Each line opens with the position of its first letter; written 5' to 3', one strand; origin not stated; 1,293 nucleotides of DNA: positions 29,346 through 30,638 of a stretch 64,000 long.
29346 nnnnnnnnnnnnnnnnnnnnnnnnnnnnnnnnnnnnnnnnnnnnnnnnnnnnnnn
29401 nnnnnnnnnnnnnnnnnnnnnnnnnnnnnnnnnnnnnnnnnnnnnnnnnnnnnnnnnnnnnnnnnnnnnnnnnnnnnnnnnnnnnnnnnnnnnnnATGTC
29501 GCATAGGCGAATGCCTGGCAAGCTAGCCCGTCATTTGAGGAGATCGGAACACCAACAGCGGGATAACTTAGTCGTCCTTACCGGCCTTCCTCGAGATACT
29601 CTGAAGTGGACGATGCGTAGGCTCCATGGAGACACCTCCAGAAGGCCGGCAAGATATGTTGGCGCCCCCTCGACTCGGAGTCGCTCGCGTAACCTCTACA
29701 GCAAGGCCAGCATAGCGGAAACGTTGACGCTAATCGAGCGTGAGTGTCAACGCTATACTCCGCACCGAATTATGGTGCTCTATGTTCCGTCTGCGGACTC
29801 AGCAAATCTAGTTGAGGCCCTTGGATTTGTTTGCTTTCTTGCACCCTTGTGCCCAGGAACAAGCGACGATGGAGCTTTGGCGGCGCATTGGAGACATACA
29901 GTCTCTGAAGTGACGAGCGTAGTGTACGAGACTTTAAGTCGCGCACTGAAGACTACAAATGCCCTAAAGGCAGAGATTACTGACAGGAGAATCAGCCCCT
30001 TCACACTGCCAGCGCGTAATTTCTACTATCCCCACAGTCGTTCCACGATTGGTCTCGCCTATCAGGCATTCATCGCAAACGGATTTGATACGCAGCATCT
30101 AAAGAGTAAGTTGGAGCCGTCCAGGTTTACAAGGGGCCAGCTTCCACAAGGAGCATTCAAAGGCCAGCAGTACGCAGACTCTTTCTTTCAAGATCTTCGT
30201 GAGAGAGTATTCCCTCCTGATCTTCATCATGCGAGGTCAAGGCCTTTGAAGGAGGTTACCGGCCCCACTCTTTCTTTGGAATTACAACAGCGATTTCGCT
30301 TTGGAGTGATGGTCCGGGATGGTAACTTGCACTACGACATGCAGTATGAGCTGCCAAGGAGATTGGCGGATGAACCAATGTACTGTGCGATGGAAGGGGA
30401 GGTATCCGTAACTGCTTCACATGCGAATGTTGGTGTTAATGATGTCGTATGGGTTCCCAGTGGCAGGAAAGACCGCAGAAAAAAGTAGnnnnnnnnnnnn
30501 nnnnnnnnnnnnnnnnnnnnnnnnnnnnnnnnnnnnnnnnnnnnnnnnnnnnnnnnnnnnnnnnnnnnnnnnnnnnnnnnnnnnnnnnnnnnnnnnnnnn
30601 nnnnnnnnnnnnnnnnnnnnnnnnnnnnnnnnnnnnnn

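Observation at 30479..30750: Promoter-to-terminator delimited transcript of about 235 nt with no convincing ORF, convergent on gene B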

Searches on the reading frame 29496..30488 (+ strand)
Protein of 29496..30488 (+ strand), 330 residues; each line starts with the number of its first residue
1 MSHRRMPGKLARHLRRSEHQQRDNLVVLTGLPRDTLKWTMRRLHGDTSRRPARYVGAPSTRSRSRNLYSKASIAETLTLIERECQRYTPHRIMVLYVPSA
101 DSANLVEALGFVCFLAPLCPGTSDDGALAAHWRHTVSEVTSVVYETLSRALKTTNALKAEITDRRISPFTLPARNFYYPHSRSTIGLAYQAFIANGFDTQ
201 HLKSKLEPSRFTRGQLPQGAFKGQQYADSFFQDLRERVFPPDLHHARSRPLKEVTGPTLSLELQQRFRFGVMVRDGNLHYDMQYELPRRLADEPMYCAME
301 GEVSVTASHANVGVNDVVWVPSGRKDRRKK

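Call 8: search_protein_families(library=pfam, proteins=[window:29496-30488:+], max_evalue=0.01)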
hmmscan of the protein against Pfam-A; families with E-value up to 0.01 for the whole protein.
window:29496-30488:+ (330 aa): 0 families

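Call 9: search_protein_families(library=padloc, proteins=[window:29496-30488:+], max_evalue=0.1)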
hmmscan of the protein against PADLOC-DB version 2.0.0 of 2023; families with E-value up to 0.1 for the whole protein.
window:29496-30488:+ (330 aa): 1 family
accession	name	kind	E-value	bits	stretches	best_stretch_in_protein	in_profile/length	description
PDLC03776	RT_UG37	-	0.04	9.9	1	132-206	597-671/778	DRT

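Call 13: search_protein_families(library=ncbifam, proteins=[window:29496-30488:+], max_evalue=0.1)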
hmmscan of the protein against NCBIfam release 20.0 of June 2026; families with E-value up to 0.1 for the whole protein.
window:29496-30488:+ (330 aa): 0 families

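Call 14: search_protein_families(library=phrogs, proteins=[window:29496-30488:+], max_evalue=0.1)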
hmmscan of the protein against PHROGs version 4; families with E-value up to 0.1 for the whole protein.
window:29496-30488:+ (330 aa): 0 families

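Call 15: search_solved_structures(query=window:29496-30488:+, max_evalue=1)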
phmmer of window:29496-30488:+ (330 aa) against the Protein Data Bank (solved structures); distinct sequences matched with E-value up to 1: 0.

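Call 17: find_homologous_proteins(query=window:29496-30488:+)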
Query window:29496-30488:+ (330 aa): 80 proteins with E <= 0.001 among 5250 candidates.
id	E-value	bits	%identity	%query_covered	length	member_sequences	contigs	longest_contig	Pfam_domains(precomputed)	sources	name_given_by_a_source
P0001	2.9e-222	755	100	100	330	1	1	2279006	-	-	-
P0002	5.3e-153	527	84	88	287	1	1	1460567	-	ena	-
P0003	1.9e-126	440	63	97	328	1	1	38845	-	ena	-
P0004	2.0e-118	413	64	92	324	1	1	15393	-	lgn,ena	-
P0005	1.9e-116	407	60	94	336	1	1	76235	-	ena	-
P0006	3.5e-113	396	62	93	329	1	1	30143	-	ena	-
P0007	1.6e-109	384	59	94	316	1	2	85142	-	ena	-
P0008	2.7e-109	383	58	93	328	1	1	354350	-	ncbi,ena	-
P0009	3.8e-108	380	59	94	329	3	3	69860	-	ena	-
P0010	5.8e-108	379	59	93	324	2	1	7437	-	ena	-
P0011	1.6e-107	378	57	92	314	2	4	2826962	-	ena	-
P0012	2.1e-107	377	58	93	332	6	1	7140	-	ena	-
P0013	9.3e-107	375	56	95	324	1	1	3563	-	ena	-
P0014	2.8e-106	373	58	94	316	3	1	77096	-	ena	-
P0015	2.5e-105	370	59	92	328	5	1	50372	-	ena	-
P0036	1.3e-97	345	53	97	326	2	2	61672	-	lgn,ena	-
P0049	3.7e-89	317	49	92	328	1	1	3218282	-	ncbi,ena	-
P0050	1.0e-88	316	52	89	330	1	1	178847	-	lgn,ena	-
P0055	3.4e-85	304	51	91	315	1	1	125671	-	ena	-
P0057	9.3e-84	299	48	92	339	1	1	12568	-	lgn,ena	-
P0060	1.6e-81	292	47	93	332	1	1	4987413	-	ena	-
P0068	2.1e-74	269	44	92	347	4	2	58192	-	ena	-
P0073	8.2e-70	254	43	93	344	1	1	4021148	-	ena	-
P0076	2.0e-68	249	42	93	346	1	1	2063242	-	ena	-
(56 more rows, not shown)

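Call 20: find_related_loci(query=A1, collection=genome_contigs, flank=4000)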
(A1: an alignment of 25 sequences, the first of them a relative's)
Query A1 (330 aa) in genome_contigs; peptide patterns used: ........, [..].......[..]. (x = any residue, [..] = any of these).
36 stretches matched a pattern; 4 encode a relative of the query (tblastn E <= 1e-3); 4 distinct loci.
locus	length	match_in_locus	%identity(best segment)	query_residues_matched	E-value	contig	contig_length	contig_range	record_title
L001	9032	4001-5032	54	5-326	1e-116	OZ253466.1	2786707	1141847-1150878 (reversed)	MAG: Dehalococcoidia bacterium isolate 7f7fcc17-106b-4c1d-a8d7-7cf201ad70ef genome assembly, chromosome: 1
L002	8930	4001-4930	56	24-330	2e-107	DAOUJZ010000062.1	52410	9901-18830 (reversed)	MAG TPA_asm: Dehalococcoidia bacterium isolate S34_284 k113_507586, whole genome shotgun sequence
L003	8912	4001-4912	49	23-323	6e-94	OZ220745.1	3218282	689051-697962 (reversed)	MAG: Dehalococcoidia bacterium isolate d99f35f8-e104-4752-81ca-da635d51ba71 genome assembly, chromosome: 1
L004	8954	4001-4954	46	21-325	6e-82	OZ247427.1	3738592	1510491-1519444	MAG: Dehalococcoidia bacterium isolate b7f8797e-9f69-4263-9aa4-ebb5cb8f718b genome assembly, chromosome: 1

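Call 23: find_related_loci(query=A1, collection=metagenome_contigs, flank=3000)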
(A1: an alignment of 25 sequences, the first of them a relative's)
Query A1 (330 aa) in metagenome_contigs; peptide patterns used: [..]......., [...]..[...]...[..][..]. (x = any residue, [..] = any of these).
120 stretches matched a pattern, but none encodes a relative of the query by tblastn (E <= 1e-3).

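Call 31: find_encoding_contigs(protein=P0002, flank=4000, max_places=2)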
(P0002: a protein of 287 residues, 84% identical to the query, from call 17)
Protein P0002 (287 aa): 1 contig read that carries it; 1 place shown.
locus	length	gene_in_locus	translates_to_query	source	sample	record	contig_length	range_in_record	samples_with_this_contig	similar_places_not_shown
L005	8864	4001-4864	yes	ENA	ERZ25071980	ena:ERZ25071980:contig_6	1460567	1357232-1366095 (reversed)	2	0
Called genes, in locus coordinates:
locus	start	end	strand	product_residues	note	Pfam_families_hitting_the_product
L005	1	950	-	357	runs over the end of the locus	PF01321:Creatinase_N, PF00557:Peptidase_M24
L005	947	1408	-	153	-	PF01220:DHquinase_II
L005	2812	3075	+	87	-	-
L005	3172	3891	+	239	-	-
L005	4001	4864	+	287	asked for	-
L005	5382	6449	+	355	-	PF00793:DAHP_synth_1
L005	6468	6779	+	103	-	PF01541:GIY-YIG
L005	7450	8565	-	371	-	PF01266:DAO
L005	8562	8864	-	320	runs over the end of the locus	PF00762:Ferrochelatase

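Call 32: find_encoding_contigs(protein=P0060, flank=4000, max_places=2)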
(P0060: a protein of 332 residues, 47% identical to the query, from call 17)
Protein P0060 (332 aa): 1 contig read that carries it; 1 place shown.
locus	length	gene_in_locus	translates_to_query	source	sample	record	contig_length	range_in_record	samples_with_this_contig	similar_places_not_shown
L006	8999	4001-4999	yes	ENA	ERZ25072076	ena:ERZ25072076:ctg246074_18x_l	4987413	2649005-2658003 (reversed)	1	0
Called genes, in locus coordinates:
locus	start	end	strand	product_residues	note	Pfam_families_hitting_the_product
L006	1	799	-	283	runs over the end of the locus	-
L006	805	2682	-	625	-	-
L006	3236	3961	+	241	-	-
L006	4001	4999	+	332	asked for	-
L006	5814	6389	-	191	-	-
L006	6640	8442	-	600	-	PF01176:eIF-1a (faint)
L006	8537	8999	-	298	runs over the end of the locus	-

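Call 33: find_encoding_contigs(protein=P0073, flank=4000, max_places=2)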
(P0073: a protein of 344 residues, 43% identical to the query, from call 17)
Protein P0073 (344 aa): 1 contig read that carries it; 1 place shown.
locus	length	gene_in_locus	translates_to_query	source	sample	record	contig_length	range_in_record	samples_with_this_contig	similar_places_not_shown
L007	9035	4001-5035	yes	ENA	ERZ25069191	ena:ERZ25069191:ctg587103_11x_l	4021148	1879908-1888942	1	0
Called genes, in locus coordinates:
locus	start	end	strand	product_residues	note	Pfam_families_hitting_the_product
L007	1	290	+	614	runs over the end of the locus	PF03235:GmrSD_N, PF07510:GmrSD_C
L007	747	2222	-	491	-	PF00860:Xan_ur_permease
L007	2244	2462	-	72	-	-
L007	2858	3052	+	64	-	-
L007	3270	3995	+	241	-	-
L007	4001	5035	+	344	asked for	-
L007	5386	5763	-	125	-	-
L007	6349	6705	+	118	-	-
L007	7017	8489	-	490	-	PF02515:CoA_transf_3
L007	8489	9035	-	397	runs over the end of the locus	PF02515:CoA_transf_3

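Call 34: find_encoding_contigs(protein=P0003, flank=4000, max_places=2)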
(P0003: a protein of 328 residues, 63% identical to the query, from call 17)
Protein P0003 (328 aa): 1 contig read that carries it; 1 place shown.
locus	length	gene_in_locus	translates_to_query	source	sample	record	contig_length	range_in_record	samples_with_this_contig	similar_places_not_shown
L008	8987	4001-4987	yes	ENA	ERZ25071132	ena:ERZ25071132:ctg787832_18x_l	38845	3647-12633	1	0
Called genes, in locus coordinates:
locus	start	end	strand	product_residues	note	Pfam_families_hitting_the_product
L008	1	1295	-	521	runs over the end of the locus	PF00732:GMC_oxred_N, PF05199:GMC_oxred_C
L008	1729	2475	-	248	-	-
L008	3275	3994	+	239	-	-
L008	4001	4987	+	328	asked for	-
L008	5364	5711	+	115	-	-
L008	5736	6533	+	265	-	PF00106:adh_short, PF13561:adh_short_C2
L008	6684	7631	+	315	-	PF17170:DUF5128 (faint), PF01436:NHL (weak)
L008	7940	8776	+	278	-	PF05598:DUF772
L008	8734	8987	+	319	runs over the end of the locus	PF01609:DDE_Tnp_1, PF13751:DDE_Tnp_1_6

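Call 35: find_encoding_contigs(protein=P0055, flank=4000, max_places=2)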
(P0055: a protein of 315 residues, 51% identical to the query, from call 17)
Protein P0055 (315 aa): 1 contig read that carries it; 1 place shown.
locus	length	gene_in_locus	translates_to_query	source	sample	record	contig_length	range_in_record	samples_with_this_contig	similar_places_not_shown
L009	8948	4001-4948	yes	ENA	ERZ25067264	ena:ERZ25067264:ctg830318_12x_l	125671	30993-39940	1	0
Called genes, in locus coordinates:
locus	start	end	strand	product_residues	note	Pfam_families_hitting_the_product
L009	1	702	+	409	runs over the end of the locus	PF02445:NadA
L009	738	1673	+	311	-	PF00005:ABC_tran, PF13304:AAA_21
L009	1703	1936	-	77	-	PF15919:HicB_lk_antitox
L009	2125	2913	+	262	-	PF12679:ABC2_membrane_2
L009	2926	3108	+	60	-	-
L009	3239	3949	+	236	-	-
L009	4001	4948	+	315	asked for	-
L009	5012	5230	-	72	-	-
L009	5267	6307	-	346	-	PF12715:Abhydrolase_7, PF05448:AXE1 (weak)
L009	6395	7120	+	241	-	PF00702:Hydrolase, PF13419:HAD_2, PF13242:Hydrolase_like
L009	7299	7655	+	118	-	PF00583:Acetyltransf_1, PF13508:Acetyltransf_7, PF13673:Acetyltransf_10, PF08445:FR47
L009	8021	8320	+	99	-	-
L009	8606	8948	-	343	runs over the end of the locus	PF00583:Acetyltransf_1, PF13527:Acetyltransf_9, PF13673:Acetyltransf_10, PF13508:Acetyltransf_7, PF08445:FR47 (weak)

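Call 36: find_encoding_contigs(protein=P0068, flank=4000, max_places=2)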
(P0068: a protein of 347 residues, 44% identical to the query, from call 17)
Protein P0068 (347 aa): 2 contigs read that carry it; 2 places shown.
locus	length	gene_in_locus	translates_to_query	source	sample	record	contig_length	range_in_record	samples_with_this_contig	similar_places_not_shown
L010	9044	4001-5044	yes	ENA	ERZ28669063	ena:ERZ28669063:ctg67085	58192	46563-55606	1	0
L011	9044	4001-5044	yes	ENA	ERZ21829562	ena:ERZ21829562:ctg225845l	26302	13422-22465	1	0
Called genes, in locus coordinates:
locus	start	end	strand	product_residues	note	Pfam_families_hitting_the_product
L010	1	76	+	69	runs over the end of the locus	-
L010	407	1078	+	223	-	-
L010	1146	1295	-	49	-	-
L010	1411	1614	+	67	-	-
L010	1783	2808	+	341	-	PF13546:DDE_5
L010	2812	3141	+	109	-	-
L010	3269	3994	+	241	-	-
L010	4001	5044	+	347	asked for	-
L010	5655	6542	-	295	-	PF00589:Phage_integrase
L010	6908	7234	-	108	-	-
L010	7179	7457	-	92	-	PF04255:DUF433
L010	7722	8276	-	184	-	PF00034:Cytochrom_C, PF13442:Cytochrome_CBB3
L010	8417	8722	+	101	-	-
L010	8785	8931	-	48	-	-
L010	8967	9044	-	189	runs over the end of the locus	-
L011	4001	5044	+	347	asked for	-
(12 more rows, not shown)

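Call 37: find_encoding_contigs(protein=P0057, flank=4000, max_places=2)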
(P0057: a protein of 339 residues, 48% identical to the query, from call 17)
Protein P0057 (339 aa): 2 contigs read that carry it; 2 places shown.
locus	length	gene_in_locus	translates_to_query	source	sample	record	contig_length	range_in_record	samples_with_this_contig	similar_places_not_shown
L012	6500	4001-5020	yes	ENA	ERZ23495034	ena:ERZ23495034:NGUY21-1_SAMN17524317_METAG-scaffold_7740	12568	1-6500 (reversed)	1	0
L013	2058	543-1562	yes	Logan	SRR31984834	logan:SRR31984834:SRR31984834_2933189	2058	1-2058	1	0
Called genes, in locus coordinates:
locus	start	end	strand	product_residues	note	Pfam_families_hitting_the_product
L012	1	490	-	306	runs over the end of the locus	PF03486:HI0933_like (faint), PF07992:Pyr_redox_2, PF13738:Pyr_redox_3, PF00070:Pyr_redox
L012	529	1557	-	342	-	PF01073:3Beta_HSD, PF01370:Epimerase, PF02719:Polysacc_synt_2, PF04321:RmlD_sub_bind, PF16363:GDP_Man_Dehyd, PF13460:NAD_binding_10, PF07993:NAD_binding_4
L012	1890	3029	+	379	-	PF01321:Creatinase_N, PF00557:Peptidase_M24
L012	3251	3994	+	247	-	-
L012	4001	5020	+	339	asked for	-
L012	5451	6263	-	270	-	PF00561:Abhydrolase_1, PF12146:Hydrolase_4 (faint), PF12697:Abhydrolase_6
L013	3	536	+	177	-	?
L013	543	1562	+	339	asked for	-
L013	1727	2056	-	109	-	?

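Call 38: find_encoding_contigs(protein=P0036, flank=4000, max_places=2)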
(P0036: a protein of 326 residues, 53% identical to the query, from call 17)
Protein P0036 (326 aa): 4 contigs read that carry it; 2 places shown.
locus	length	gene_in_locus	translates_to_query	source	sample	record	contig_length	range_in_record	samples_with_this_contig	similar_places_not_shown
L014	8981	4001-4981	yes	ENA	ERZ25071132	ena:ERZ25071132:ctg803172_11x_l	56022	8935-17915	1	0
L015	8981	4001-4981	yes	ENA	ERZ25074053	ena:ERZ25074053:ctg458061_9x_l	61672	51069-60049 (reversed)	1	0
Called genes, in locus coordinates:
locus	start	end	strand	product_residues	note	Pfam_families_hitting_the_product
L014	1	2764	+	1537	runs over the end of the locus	PF13191:AAA_16 (faint), PF20703:nSTAND1 (weak), PF02985:HEAT (faint)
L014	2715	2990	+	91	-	-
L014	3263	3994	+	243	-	-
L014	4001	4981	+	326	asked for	-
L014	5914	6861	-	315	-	PF01548:DEDD_Tnp_IS110, PF02371:Transposase_20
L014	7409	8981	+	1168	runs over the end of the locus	PF02384:N6_Mtase (faint), PF20473:MmeI_Mtase (weak), PF07669:Eco57I, PF12950:TaqI_C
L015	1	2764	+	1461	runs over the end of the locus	?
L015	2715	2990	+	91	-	-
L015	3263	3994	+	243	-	-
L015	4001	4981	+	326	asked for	-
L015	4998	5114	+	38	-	-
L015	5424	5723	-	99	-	-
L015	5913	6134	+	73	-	PF04255:DUF433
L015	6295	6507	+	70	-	-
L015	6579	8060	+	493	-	PF27155:Y4rL_C, PF22483:Mu-transpos_C_2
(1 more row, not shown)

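Call 39: find_encoding_contigs(protein=P0050, flank=4000, max_places=2)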
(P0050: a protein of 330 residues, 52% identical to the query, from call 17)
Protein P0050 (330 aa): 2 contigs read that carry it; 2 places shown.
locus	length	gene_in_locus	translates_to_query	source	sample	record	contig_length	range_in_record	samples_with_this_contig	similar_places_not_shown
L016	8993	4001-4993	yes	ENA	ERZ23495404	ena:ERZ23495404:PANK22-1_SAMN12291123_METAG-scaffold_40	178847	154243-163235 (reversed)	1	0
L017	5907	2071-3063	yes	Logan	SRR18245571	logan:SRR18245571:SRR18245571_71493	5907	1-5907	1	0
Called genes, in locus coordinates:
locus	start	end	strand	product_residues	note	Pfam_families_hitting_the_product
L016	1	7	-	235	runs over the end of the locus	PF02086:MethyltransfD12 (faint), PF01555:N6_N4_Mtase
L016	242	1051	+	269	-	PF01209:Ubie_methyltran (weak), PF13489:Methyltransf_23, PF13847:Methyltransf_31, PF08241:Methyltransf_11, PF08242:Methyltransf_12, PF13649:Methyltransf_25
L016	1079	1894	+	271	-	PF13489:Methyltransf_23, PF00891:Methyltransf_2, PF08242:Methyltransf_12, PF13649:Methyltransf_25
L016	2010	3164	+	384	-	PF02771:Acyl-CoA_dh_N, PF02770:Acyl-CoA_dh_M, PF00441:Acyl-CoA_dh_1, PF08028:Acyl-CoA_dh_2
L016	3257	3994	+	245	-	-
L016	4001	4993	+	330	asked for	-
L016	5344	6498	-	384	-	PF00285:Citrate_synt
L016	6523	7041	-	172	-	PF10049:DUF2283 (weak)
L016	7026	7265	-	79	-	-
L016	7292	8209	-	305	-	PF13714:PEP_mutase, PF00463:ICL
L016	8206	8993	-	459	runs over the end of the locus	PF03972:MmgE_PrpD_N, PF19305:MmgE_PrpD_C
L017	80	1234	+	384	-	PF02771:Acyl-CoA_dh_N, PF02770:Acyl-CoA_dh_M, PF00441:Acyl-CoA_dh_1, PF08028:Acyl-CoA_dh_2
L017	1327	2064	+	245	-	-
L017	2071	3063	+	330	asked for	-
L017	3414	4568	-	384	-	PF00285:Citrate_synt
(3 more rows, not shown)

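Call 40: find_encoding_contigs(protein=P0076, flank=4000, max_places=2)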
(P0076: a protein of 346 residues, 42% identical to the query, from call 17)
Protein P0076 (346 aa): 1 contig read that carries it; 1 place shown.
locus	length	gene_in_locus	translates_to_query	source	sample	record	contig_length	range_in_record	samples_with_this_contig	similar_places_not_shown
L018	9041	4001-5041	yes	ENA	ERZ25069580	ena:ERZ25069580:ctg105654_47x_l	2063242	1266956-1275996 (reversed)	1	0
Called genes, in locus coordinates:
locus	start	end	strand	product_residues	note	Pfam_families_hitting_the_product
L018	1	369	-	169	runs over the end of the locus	-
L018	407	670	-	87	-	-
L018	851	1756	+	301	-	-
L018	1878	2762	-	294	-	PF00589:Phage_integrase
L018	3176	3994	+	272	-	-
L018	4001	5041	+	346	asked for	-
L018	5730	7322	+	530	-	PF01935:DUF87, PF05872:HerA_C (faint)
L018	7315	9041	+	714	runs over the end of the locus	-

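Call 41: predict_structure(alignment_id=A1)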
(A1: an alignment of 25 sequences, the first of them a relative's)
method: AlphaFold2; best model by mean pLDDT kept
length: 330 residues; sequences in the alignment: 25
mean_pLDDT: 74.7   pTM: 0.76
mean pLDDT of the five models: 74.7, 65.8, 65.3, 64.2, 64.0
residues with pLDDT >= 90: 99; 70-90: 101; 50-70: 88; < 50: 42
segments of 3 or more residues with pLDDT < 50: 1-3, 9-20, 124-128, 207-211, 246-255
pLDDT, mean of each block of 10 residues (from residue 1): 51 42 88 95 88 92 78 94 91 94 91 92 55 91 95 90 74 64 73 79 57 52 52 60 51 63 85 70 67 76 77 60 78
secondary structure, 60 per line:
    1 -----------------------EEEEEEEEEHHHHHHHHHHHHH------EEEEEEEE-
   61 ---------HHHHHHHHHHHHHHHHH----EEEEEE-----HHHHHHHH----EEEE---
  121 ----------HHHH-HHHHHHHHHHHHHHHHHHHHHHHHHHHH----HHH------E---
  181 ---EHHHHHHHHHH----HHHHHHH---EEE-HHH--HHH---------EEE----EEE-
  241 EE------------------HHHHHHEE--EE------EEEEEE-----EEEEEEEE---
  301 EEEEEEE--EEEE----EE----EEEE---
elements in order: E24-32 H33-45 E52-59 H70-86 E91-96 H102-109 E114-117 H131-134 H136-163 H185-194 H199-205 E209-211 E230-232 E237-239 H261-266 E279-284 E290-297 E301-307 E310-313 E324-327

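Call 47: fold_search(model_id=the predicted structure, library=pdb)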
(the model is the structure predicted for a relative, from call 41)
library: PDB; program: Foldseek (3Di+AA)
matches with E <= 10: 1072; with E <= 0.001: 0
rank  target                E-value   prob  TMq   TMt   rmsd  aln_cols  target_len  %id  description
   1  5z3m_B                2.3e-02  0.69  0.21  0.35  10.1       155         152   13  Crystal structure of Low Molecular Weight Phosphotyrosine phosphatase (VcLMWPTP-2) from Vibrio choleraeO395 (released 2018-09-19)
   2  5z3m_A                3.4e-02  0.30  0.16  0.27  11.6       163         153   15  Crystal structure of Low Molecular Weight Phosphotyrosine phosphatase (VcLMWPTP-2) from Vibrio choleraeO395 (released 2018-09-19)
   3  3rof_A                4.1e-02  0.69  0.23  0.40  10.5       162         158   10  Crystal Structure of the S. aureus Protein Tyrosine Phosphatase PtpA (released 2011-09-07)
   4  6wyz_B                5.2e-02  0.75  0.23  0.24   5.7       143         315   14  Crystal structure of Pseudomonas 7A Glutaminase-Asparaginase (mutant K173M) in complex with D-Glu at pH 5.5 (released 2020-10-14)
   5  3fvw_B                6.6e-02  0.41  0.19  0.28   8.9       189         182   10  Crystal structure of the Q8DWD8_STRMU protein from Streptococcus mutans. Northeast Structural Genomics Consortium targ (released 2009-02-10)
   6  9opy_A                6.6e-02  0.14  0.20  0.10  19.9       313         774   15  Structure of the sweet receptor in the apo state (released 2025-09-03)
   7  4lrq_B                7.0e-02  0.28  0.17  0.30  10.8       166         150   11  Crystal structure of a Low Molecular Weight Phosphotyrosine phosphatase from Vibrio choleraeO395 (released 2014-07-02)
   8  5t2w_A                7.5e-02  0.54  0.22  0.32   7.1       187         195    9  Structure of thymine DNA glycosylase bound to substrate analog 2'-F-5-formyl-dC (released 2016-11-09)
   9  4e5y_D                7.5e-02  0.25  0.15  0.16  13.2       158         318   12  Structure of human FX protein, the key enzyme in the biosynthesis of GDP-L-fucose (released 2013-04-17)
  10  6wyw_B                7.9e-02  0.54  0.22  0.23   5.7       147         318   13  Crystal structure of Pseudomonas 7A Glutaminase-Asparaginase in complex with L-Asp at pH 4.5 (released 2020-10-14)
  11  3gdw_B                8.9e-02  0.38  0.19  0.36   9.8       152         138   14  Crystal structure of sigma-54 interaction domain protein from Enterococcus faecalis (released 2009-03-10)
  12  4fnc_A                1.0e-01  0.54  0.22  0.32   7.0       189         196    7  Human TDG in a post-reactive complex with 5-hydroxymethyluracil (5hmU) (released 2012-09-19)
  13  6u16_A                1.0e-01  0.51  0.22  0.31   7.2       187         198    7  Human thymine DNA glycosylase N140A mutant bound to DNA with 5-carboxyl-dC substrate (released 2019-11-20)
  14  3uob_A                1.1e-01  0.51  0.22  0.35   7.2       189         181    8  Crystal structure of Human Thymine DNA Glycosylase Bound to Substrate Analog 2'-deoxy-2'-beta-fluoro-cytidine (released 2012-02-15)
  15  2rba_A                1.1e-01  0.41  0.21  0.33   7.3       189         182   10  Structure of Human Thymine DNA Glycosylase Bound to Abasic and Undamaged DNA (released 2008-06-17)
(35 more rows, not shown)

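Call 57: search_solved_structures(query=A1, max_evalue=10)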
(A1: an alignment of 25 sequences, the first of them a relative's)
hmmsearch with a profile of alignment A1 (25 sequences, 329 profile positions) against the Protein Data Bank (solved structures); distinct sequences matched with E-value up to 10: 0.
